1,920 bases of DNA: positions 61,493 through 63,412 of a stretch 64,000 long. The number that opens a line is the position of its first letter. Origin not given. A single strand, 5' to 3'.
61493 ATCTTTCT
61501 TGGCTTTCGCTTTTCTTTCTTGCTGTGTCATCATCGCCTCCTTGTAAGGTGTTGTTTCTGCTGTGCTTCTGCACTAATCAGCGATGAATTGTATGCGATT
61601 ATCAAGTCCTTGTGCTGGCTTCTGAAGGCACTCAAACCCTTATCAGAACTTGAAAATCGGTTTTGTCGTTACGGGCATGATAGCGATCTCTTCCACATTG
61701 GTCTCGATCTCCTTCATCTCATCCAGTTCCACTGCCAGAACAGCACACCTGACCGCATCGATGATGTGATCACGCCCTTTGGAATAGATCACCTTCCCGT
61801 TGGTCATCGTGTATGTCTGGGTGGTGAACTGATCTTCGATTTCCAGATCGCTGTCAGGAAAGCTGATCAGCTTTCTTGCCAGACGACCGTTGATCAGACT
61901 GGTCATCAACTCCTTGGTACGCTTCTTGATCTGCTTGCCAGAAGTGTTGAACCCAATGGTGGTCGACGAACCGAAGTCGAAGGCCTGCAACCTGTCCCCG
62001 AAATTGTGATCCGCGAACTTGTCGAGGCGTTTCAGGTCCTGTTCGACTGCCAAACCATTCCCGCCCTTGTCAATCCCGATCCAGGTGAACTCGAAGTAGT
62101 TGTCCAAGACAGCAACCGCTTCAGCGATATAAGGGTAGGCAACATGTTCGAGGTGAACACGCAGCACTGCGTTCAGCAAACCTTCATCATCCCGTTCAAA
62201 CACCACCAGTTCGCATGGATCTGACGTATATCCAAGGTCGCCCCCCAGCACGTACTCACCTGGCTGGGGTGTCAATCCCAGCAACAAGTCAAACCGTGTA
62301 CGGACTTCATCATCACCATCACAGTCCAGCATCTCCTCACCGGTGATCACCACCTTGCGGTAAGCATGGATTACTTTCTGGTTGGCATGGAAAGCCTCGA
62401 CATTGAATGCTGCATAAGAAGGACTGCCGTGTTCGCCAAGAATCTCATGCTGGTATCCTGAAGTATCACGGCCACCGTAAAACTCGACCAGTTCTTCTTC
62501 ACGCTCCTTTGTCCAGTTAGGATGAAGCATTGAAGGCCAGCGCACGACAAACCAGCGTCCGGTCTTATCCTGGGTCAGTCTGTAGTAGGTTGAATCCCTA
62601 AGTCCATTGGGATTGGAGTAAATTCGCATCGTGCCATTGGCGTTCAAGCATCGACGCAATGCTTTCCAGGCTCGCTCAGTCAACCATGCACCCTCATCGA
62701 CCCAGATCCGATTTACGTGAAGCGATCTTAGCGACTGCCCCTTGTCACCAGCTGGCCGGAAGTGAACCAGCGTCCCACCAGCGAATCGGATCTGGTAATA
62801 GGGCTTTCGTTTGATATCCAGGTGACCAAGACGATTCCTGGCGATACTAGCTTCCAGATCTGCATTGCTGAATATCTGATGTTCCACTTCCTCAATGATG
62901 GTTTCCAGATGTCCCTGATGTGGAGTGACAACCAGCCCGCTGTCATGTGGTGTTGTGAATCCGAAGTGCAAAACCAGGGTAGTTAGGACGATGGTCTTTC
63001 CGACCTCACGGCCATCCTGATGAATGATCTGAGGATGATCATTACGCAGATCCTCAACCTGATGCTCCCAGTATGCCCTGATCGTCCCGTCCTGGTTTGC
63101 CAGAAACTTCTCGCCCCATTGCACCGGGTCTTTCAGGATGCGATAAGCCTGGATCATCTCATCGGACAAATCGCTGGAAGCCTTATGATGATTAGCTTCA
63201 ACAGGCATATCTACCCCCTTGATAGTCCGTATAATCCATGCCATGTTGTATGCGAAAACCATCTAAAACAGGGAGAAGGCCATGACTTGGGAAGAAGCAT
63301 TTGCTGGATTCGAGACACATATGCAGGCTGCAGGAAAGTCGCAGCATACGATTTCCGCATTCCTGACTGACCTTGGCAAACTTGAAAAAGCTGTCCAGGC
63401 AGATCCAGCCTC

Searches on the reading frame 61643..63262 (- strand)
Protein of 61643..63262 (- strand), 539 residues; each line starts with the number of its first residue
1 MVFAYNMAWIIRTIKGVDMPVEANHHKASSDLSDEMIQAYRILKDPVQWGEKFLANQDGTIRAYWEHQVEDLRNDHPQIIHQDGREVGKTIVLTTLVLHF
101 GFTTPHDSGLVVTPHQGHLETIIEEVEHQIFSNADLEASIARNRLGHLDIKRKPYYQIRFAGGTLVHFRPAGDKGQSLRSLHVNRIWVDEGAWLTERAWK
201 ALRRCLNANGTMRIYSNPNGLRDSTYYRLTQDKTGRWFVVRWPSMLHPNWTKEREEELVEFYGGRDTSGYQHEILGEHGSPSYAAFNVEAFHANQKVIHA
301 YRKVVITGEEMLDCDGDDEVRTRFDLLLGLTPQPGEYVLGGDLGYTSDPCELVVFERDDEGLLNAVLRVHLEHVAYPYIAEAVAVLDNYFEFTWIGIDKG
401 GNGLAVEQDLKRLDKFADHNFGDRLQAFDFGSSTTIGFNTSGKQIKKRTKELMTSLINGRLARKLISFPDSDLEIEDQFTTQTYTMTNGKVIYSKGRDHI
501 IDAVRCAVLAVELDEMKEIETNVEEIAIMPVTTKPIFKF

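Call 59: search_protein_families(library=pfam, proteins=[window:61643-63262:-], max_evalue=0.001)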
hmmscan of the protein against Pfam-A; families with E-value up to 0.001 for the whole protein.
window:61643-63262:- (539 aa): 1 family
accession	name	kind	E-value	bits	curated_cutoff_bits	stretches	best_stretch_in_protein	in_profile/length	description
PF03237.21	Terminase_6N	-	1.9e-05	24.9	22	1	84-223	5-140/215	Terminase large subunit, T4likevirus-type, N-terminal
